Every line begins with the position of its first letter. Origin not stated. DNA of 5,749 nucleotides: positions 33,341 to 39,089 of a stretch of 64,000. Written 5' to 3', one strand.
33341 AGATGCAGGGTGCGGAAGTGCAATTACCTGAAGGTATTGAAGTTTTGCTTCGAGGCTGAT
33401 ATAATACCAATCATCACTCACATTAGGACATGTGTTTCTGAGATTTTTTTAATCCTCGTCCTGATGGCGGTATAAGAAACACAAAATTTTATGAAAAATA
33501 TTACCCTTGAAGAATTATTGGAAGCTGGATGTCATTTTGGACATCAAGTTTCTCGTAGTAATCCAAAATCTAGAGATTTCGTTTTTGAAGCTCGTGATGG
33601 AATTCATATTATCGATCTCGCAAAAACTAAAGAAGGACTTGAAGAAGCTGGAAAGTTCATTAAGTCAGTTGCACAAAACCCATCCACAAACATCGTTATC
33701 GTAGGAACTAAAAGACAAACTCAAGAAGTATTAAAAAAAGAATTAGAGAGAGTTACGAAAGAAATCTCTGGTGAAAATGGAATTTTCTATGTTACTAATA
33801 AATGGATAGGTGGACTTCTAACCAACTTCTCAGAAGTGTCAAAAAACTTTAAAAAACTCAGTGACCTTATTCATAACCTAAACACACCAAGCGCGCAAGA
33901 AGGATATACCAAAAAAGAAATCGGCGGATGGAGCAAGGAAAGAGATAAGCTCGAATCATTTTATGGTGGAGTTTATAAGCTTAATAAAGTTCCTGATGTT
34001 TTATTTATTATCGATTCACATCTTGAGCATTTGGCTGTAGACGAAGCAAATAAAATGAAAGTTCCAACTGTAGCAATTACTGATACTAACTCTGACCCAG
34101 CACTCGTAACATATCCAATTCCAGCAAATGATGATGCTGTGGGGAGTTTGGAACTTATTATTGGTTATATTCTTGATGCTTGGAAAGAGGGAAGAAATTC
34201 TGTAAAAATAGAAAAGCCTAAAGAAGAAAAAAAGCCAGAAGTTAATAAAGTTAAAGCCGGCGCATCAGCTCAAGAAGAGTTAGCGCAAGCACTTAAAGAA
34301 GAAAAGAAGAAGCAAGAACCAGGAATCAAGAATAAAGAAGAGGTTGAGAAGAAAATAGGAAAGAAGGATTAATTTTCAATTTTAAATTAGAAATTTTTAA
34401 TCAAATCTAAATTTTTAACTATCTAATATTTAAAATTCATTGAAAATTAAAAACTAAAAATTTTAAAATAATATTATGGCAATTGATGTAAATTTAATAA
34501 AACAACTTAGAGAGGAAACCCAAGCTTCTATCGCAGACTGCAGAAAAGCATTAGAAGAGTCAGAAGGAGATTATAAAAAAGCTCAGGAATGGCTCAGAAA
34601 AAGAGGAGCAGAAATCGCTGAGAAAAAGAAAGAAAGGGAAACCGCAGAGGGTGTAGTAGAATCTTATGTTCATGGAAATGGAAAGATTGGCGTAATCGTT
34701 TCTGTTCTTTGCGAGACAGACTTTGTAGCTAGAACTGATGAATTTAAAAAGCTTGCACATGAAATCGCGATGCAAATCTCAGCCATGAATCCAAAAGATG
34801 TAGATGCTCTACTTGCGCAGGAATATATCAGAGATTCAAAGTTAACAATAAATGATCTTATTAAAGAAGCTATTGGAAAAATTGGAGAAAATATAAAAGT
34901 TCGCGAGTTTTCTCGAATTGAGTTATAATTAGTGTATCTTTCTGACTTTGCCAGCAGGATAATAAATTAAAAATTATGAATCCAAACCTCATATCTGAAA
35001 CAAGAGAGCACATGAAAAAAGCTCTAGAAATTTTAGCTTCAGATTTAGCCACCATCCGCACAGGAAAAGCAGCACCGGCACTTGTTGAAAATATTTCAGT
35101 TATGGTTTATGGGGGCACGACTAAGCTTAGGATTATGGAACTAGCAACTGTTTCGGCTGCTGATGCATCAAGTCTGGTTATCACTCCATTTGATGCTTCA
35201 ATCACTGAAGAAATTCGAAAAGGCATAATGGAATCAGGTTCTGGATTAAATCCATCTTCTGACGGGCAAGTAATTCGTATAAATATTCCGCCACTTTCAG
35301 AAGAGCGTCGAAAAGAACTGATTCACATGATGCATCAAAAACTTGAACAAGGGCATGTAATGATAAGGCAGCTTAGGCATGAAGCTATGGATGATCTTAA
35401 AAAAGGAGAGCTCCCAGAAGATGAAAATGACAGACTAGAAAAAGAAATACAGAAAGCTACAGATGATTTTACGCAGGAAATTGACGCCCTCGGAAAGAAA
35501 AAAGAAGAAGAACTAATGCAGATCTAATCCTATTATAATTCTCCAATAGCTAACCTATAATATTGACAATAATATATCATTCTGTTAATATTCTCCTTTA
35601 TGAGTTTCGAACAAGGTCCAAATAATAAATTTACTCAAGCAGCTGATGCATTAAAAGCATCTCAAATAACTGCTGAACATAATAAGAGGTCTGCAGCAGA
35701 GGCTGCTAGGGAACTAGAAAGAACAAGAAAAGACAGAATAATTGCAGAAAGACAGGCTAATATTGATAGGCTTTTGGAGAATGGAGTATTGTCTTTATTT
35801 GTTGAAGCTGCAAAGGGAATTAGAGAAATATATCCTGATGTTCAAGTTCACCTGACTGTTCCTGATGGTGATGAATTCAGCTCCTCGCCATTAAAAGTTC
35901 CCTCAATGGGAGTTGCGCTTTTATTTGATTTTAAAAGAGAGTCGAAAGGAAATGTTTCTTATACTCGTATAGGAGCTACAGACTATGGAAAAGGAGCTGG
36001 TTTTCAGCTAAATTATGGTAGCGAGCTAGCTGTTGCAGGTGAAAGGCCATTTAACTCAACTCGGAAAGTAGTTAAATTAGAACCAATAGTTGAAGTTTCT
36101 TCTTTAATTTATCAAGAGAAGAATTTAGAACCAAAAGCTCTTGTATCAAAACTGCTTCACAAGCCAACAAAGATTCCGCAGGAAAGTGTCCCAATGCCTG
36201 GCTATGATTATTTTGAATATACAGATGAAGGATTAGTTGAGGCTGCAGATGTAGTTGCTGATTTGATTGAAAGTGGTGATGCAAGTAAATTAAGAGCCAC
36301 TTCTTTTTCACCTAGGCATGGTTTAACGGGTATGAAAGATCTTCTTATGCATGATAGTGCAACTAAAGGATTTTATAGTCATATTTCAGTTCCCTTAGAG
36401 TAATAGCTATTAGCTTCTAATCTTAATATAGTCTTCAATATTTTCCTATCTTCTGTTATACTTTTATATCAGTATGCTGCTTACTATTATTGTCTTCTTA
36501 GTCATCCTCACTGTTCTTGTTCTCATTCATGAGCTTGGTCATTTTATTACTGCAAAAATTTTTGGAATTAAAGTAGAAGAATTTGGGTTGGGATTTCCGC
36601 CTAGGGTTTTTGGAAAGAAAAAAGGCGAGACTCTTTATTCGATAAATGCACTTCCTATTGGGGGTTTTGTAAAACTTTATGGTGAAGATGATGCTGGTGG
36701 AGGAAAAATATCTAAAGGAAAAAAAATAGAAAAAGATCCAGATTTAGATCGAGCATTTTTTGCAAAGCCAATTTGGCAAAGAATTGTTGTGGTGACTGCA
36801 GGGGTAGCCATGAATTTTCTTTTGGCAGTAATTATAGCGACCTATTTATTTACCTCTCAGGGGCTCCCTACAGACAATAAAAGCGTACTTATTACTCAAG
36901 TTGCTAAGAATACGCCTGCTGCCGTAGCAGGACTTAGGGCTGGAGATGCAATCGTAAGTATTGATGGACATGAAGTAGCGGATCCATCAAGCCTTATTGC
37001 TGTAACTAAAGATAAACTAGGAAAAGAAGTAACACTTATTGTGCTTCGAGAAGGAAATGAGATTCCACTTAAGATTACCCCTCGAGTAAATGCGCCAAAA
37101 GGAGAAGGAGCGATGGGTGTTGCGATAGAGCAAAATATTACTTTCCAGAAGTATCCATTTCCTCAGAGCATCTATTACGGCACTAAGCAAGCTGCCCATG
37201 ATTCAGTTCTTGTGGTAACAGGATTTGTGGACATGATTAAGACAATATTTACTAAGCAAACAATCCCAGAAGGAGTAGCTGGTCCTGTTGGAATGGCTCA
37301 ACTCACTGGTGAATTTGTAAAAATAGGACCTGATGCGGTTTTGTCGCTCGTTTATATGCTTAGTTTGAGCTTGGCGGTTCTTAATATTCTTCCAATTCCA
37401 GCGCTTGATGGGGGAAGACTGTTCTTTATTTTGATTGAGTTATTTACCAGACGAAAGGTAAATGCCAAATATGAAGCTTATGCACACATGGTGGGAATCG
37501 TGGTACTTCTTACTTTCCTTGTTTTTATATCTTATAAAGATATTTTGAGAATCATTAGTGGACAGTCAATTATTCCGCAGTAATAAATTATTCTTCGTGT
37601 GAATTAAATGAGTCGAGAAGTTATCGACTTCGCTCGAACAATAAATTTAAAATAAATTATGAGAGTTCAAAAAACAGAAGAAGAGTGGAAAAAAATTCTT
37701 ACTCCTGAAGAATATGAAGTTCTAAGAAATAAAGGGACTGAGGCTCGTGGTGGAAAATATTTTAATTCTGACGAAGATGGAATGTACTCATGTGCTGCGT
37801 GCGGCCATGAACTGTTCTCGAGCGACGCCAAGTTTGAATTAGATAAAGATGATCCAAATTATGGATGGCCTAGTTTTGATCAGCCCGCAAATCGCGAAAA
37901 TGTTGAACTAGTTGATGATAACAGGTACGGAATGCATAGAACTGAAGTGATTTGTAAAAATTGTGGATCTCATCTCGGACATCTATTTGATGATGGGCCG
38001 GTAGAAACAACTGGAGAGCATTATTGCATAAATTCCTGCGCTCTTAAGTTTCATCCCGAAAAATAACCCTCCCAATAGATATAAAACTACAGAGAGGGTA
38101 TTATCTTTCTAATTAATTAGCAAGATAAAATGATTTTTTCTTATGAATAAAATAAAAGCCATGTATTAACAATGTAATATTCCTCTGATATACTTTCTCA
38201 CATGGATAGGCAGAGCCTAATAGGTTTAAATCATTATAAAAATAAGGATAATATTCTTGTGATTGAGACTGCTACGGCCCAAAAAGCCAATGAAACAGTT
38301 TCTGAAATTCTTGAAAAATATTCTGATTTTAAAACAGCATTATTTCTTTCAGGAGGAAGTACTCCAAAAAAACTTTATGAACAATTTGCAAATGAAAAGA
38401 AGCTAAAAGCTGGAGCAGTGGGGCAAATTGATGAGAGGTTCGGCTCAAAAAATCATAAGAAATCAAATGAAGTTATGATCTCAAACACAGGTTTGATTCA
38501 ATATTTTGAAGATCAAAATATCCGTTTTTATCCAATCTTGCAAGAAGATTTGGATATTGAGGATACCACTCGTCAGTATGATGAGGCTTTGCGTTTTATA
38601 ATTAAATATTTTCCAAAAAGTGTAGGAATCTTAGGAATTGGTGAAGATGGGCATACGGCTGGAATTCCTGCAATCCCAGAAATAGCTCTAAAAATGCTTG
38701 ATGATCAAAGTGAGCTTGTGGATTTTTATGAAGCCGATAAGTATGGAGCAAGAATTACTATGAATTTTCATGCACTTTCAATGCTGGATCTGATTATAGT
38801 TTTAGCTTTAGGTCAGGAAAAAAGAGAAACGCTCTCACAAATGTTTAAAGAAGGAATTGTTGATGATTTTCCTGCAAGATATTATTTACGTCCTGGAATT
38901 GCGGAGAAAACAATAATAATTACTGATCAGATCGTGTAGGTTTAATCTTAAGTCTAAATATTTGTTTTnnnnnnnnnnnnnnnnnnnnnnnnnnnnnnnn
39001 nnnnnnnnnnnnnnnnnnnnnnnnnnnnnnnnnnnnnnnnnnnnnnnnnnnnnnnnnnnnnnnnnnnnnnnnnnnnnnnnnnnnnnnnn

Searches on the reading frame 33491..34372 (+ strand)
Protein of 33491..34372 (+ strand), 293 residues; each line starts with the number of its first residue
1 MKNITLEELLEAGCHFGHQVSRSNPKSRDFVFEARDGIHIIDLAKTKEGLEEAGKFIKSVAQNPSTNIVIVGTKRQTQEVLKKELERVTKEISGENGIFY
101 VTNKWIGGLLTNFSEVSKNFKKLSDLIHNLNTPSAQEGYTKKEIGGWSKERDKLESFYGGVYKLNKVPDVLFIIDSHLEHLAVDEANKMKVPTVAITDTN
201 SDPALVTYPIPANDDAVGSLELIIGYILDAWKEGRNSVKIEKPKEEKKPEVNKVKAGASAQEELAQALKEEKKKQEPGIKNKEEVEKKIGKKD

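Call 71: search_protein_families(library=pfam, proteins=[window:33491-34372:+], max_evalue=0.001)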
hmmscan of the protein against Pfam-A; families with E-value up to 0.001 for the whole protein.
window:33491-34372:+ (293 aa): 1 family
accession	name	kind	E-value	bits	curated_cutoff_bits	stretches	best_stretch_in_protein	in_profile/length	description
PF00318.25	Ribosomal_S2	-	3.6e-70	236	26.1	1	9-234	1-216/216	Ribosomal protein S2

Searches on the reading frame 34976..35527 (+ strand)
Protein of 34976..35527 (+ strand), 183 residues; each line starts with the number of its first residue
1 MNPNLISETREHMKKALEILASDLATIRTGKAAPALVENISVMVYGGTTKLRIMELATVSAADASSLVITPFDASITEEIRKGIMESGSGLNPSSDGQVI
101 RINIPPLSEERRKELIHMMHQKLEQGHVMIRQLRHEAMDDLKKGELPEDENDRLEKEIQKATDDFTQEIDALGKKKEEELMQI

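Call 71: search_protein_families(library=pfam, proteins=[window:34976-35527:+], max_evalue=0.001)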
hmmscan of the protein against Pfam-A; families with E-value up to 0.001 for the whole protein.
window:34976-35527:+ (183 aa): 1 family
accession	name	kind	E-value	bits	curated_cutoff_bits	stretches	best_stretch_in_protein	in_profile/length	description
PF01765.24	RRF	-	4.3e-52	176.7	29.7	1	21-181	2-164/164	Ribosome recycling factor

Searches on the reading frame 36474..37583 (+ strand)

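Call 71: search_protein_families(library=pfam, proteins=[window:36474-37583:+], max_evalue=0.001)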
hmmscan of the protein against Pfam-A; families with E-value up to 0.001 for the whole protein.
window:36474-37583:+ (369 aa): 5 families
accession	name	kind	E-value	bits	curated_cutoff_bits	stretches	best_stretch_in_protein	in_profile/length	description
PF02163.28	Peptidase_M50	-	5e-60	203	27.2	1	8-347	2-220/221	Peptidase family M50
PF13180.12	PDZ_2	-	5.2e-13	49.5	27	1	135-201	11-78/80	PDZ domain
PF17820.7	PDZ_6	-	2.7e-11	43.4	27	1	140-192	2-54/54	PDZ domain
PF00595.29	PDZ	-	5.7e-07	30.3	23.2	1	134-190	22-80/81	PDZ domain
PF04495.20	GRASP55_65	-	0.0009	20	27.7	0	135-218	42-127/138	GRASP55/65 PDZ-like domain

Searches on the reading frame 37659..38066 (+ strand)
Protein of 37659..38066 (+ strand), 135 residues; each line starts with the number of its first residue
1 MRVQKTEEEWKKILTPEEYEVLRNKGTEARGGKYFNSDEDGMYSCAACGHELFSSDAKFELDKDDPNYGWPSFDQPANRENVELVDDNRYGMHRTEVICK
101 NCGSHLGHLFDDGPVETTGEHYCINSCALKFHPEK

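Call 71: search_protein_families(library=pfam, proteins=[window:37659-38066:+], max_evalue=0.001)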
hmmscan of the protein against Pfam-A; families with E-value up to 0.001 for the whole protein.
window:37659-38066:+ (135 aa): 3 families
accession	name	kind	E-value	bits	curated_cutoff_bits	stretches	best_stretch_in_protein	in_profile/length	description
PF01641.26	SelR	-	6.8e-42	142.5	24.9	1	14-133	1-116/116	SelR domain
PF24046.1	At4g08330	-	9.3e-07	29.4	27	0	92-118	74-100/129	At4g08330 beta-tent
PF13248.11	Zn_ribbon_3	-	0.00069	19.4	27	0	42-59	2-18/26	zinc-ribbon domain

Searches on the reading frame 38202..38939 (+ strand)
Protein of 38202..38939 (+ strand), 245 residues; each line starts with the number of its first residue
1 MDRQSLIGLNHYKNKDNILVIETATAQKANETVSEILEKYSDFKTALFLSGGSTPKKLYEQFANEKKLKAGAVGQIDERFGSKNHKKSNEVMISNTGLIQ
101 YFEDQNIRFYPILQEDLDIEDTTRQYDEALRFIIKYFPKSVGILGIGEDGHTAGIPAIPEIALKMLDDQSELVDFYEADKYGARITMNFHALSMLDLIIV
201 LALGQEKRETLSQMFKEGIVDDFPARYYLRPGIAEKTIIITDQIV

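Call 71: search_protein_families(library=pfam, proteins=[window:38202-38939:+], max_evalue=0.001)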
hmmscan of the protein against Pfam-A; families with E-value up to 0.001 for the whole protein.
window:38202-38939:+ (245 aa): 1 family
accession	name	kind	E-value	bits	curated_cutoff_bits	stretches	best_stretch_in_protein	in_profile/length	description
PF01182.26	Glucosamine_iso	-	4.1e-26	92.6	27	1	24-228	5-216/225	Glucosamine-6-phosphate isomerases/6-phosphogluconolactonase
